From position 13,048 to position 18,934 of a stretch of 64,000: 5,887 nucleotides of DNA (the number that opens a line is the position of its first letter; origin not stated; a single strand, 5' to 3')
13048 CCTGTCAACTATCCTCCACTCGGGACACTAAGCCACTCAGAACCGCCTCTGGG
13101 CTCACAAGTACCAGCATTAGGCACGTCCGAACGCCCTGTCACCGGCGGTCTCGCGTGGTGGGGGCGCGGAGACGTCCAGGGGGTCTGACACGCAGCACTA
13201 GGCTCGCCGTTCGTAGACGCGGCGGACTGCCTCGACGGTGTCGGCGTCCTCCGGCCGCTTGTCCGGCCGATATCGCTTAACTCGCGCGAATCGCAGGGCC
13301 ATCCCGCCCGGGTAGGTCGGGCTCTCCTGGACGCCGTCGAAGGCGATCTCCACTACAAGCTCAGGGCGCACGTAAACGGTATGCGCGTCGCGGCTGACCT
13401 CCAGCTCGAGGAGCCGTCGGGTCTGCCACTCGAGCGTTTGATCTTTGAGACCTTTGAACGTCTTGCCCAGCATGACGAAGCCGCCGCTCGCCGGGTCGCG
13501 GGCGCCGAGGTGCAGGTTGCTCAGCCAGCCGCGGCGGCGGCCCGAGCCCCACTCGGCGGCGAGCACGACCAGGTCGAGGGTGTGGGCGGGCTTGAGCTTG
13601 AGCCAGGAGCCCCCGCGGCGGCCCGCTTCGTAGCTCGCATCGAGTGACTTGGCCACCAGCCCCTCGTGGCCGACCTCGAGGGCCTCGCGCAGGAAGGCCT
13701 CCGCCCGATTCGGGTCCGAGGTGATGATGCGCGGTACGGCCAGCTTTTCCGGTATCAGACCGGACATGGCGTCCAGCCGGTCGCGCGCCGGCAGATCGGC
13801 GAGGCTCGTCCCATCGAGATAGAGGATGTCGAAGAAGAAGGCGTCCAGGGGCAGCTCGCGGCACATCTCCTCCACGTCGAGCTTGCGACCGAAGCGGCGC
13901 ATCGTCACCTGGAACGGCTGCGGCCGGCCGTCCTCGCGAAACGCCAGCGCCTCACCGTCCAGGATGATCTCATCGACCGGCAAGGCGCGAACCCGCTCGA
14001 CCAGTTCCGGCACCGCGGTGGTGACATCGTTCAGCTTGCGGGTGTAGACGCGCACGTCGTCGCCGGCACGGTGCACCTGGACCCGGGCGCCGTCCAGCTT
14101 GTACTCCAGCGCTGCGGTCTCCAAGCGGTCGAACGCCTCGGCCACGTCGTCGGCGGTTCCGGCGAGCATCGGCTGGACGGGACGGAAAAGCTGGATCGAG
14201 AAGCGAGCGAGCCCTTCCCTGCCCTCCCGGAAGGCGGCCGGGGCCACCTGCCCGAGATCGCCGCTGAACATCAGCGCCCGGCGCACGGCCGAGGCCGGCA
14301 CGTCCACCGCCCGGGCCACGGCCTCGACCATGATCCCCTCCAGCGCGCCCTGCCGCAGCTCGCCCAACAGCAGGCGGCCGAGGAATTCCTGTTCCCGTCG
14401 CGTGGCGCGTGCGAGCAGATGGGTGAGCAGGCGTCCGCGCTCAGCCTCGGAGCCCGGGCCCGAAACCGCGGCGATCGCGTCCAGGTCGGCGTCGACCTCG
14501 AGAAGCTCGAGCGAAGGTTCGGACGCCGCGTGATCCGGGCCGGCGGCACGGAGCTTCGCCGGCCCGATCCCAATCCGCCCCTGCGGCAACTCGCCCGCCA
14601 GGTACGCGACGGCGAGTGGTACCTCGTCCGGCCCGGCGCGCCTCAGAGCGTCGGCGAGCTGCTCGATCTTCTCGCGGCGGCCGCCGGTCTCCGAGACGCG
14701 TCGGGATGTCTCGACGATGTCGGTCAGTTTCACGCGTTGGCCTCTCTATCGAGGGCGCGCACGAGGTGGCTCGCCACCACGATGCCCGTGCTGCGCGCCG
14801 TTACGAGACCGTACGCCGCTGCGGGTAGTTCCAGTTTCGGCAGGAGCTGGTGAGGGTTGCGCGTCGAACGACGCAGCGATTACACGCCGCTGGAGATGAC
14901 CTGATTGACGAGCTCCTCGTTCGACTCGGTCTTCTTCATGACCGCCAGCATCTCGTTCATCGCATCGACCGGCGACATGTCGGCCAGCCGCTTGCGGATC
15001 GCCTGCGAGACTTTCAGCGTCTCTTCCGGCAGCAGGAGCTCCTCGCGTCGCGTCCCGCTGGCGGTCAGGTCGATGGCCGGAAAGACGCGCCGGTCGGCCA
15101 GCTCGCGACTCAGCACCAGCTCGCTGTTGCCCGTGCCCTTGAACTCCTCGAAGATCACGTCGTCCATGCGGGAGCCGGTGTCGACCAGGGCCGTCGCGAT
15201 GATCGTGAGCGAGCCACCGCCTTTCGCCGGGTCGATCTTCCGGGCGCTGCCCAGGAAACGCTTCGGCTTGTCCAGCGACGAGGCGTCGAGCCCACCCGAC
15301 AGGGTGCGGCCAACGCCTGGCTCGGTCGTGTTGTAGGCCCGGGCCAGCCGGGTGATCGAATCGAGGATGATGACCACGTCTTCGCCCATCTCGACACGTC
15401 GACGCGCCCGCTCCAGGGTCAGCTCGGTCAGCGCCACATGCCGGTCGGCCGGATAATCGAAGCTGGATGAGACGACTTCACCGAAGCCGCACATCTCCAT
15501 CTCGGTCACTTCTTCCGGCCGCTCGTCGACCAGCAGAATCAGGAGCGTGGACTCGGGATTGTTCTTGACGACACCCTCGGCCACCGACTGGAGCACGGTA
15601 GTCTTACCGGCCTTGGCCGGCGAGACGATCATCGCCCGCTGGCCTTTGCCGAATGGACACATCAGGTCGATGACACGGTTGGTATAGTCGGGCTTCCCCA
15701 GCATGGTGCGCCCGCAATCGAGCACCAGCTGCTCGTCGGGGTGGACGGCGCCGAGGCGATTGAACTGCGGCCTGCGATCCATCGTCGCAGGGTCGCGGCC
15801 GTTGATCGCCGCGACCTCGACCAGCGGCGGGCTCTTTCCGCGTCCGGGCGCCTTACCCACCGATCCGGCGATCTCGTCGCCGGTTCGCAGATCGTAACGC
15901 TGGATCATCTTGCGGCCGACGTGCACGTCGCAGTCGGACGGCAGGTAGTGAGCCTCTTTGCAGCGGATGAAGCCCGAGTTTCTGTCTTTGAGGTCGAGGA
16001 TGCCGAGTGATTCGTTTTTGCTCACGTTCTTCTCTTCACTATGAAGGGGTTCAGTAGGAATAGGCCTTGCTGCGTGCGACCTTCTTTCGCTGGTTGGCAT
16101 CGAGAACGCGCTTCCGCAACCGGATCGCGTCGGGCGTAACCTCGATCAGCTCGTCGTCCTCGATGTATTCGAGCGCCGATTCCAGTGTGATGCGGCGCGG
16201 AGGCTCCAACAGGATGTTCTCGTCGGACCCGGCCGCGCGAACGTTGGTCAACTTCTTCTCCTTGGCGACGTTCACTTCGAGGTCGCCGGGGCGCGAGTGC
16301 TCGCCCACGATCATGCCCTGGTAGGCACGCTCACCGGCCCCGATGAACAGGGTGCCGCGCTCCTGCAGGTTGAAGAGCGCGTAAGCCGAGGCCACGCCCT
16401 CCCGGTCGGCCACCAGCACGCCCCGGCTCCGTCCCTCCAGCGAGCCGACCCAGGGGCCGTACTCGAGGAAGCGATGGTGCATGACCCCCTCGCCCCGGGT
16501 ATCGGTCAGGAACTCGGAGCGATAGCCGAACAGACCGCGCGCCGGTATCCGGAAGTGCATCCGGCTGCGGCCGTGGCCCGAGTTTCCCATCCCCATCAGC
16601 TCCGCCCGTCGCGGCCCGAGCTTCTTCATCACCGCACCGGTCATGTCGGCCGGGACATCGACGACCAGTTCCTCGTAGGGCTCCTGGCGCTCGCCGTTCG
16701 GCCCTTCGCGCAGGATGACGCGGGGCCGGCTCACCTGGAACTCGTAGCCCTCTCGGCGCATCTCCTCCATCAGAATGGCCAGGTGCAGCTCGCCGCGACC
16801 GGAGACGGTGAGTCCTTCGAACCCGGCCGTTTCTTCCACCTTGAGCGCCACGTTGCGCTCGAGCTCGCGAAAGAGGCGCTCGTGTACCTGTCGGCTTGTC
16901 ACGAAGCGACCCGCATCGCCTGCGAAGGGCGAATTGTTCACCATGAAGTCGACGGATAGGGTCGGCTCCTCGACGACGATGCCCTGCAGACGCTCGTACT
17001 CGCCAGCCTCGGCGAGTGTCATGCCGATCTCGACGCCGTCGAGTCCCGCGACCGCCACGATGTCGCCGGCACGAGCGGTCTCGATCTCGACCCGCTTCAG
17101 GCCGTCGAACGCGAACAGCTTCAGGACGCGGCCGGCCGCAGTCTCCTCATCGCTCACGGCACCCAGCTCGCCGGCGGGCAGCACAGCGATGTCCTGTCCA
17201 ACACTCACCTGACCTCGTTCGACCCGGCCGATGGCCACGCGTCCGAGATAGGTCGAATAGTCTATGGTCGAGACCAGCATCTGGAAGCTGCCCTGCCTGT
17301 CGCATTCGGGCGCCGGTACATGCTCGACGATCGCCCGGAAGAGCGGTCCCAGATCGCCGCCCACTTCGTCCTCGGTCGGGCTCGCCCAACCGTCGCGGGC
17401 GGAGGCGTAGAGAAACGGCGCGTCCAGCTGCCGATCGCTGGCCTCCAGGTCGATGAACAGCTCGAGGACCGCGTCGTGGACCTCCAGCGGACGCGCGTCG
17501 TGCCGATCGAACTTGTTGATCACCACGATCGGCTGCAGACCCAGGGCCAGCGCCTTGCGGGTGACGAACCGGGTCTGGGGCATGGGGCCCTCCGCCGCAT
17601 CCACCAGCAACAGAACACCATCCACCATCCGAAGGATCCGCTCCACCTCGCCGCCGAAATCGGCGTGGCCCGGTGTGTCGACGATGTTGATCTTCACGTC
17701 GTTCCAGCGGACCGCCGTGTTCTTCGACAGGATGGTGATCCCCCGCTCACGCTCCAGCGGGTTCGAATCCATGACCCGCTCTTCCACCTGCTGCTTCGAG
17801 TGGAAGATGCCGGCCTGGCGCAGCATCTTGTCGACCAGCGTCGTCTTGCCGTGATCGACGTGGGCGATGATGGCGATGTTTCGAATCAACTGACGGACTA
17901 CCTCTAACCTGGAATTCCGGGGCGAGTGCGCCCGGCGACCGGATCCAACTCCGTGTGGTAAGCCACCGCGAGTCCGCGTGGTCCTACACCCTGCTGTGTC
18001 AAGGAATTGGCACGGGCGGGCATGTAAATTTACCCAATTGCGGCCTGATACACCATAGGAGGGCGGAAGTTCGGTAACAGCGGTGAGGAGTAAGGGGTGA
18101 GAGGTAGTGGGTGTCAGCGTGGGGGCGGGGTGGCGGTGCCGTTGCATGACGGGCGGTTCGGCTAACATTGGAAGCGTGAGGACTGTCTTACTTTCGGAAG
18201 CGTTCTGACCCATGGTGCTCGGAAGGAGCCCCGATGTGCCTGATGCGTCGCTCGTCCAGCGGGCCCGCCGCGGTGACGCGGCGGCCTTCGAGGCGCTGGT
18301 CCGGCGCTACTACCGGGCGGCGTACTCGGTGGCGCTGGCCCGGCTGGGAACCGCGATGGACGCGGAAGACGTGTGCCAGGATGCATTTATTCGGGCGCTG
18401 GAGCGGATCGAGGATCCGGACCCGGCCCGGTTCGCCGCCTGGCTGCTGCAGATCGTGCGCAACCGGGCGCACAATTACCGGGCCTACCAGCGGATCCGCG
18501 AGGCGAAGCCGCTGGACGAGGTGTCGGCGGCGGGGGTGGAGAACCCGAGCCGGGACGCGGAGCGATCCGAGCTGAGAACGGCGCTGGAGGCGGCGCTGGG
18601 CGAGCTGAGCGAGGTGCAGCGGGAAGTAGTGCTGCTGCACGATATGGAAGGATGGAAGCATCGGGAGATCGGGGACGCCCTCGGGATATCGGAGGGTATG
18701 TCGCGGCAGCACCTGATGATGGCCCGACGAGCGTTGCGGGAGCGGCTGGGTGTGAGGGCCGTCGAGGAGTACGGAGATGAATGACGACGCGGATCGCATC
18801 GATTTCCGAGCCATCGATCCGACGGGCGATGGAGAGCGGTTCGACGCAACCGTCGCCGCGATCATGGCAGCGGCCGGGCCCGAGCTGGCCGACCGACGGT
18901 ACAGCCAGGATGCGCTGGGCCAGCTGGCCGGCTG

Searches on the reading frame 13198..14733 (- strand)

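Call 21: search_protein_families(library=pfam, proteins=[window:13198-14733:-], max_evalue=0.00001)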
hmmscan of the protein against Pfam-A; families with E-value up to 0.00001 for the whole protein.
window:13198-14733:- (511 aa): 3 families
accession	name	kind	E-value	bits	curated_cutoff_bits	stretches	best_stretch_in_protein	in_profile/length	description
PF01068.26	DNA_ligase_A_M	-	5.4e-50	170.4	26.2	1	188-381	1-204/204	ATP dependent DNA ligase domain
PF04675.19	DNA_ligase_A_N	-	8e-17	62.4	24.6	1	70-140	104-174/174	DNA ligase N terminus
PF04679.21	DNA_ligase_A_C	-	2.8e-15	56.9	27.5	1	400-492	1-94/94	ATP dependent DNA ligase C terminal region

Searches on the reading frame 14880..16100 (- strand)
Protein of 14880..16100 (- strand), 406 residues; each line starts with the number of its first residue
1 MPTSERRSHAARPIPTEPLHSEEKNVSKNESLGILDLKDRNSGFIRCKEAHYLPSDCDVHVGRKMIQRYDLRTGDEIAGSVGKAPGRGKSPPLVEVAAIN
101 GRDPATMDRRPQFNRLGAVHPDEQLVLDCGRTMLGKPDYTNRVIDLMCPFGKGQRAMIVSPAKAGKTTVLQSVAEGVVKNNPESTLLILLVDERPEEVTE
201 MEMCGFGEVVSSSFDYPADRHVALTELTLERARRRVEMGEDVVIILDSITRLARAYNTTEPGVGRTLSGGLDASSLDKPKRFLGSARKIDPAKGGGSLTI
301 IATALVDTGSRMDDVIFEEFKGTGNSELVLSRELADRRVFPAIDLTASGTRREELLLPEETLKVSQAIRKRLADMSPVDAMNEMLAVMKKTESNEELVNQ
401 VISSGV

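Call 21: search_protein_families(library=pfam, proteins=[window:14880-16100:-], max_evalue=0.00001)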
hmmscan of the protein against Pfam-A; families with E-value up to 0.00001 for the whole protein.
window:14880-16100:- (406 aa): 2 families
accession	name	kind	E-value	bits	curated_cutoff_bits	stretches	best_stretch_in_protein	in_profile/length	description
PF00006.31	ATP-synt_ab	-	2.5e-24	86.6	29.5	1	142-348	3-211/213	ATP synthase alpha/beta family, nucleotide-binding domain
PF07497.18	Rho_RNA_bind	-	2.5e-16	59.7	27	1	33-104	3-72/73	Rho termination factor, RNA-binding domain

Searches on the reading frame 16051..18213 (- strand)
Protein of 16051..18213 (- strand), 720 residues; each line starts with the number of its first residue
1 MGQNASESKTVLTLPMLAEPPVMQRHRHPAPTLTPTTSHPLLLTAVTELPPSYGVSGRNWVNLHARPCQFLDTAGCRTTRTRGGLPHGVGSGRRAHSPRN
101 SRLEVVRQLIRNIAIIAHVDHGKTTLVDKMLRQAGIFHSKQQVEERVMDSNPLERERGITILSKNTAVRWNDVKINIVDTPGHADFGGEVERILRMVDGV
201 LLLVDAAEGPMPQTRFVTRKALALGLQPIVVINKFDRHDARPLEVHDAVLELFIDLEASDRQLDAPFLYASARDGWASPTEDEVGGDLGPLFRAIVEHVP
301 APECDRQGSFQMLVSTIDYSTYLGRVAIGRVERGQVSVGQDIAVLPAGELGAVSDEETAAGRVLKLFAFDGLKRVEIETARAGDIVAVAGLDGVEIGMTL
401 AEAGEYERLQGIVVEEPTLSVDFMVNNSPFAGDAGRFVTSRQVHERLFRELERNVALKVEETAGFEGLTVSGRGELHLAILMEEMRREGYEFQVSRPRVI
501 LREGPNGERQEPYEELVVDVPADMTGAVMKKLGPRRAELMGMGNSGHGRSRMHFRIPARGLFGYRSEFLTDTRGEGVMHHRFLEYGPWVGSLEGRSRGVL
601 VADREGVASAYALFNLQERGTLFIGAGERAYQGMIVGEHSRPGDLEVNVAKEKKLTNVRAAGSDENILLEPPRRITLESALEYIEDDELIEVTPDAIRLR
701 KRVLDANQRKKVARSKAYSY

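Call 21: search_protein_families(library=pfam, proteins=[window:16051-18213:-], max_evalue=0.00001)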
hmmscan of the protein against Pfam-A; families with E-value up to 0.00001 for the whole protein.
window:16051-18213:- (720 aa): 6 families
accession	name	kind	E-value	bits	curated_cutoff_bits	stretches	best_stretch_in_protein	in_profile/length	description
PF00009.33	GTP_EFTU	-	5.3e-57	192.9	26.5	1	110-300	3-187/188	Elongation factor Tu GTP binding domain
PF21018.2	BipA_C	-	1.8e-46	156.8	23.8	1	597-705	1-109/110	TypA/BipA C-terminal domain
PF00679.30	EFG_C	-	9.2e-21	74.1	27.9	1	510-591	3-84/89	Elongation factor G C-terminus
PF03144.31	GTP_EFTU_D2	-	7e-13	49.3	30.3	1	324-401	1-73/73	Elongation factor Tu domain 2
PF22042.2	EF-G_D2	-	9.6e-07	29.3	27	1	310-401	2-82/84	Elongation factor G domain 2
PF01926.29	MMR_HSR1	-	4.2e-06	27.3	21.9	0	113-234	2-113/113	50S ribosome-binding GTPase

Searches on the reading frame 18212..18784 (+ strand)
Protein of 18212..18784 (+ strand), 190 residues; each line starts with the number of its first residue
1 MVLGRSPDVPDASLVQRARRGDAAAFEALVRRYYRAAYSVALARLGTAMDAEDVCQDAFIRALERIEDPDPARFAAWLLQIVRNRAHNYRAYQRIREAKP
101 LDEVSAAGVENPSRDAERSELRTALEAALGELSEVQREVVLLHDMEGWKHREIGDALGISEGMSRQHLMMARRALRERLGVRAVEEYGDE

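Call 22: search_protein_families(library=pfam, proteins=[window:18212-18784:+], max_evalue=0.00001)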
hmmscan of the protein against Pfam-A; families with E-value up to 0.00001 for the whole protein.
window:18212-18784:+ (190 aa): 4 families
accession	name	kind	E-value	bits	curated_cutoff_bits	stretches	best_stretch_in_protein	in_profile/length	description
PF04542.20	Sigma70_r2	-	6e-17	61.6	24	1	29-93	1-68/71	Sigma-70 region 2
PF08281.18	Sigma70_r4_2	-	2e-15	56.6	25.7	1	123-175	2-54/54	Sigma-70, region 4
PF04545.22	Sigma70_r4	-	1.4e-08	34.5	24.1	1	128-177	1-50/50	Sigma-70, region 4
PF07638.17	Sigma70_ECF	-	3.2e-07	30.9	21.1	1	13-178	6-182/185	ECF sigma factor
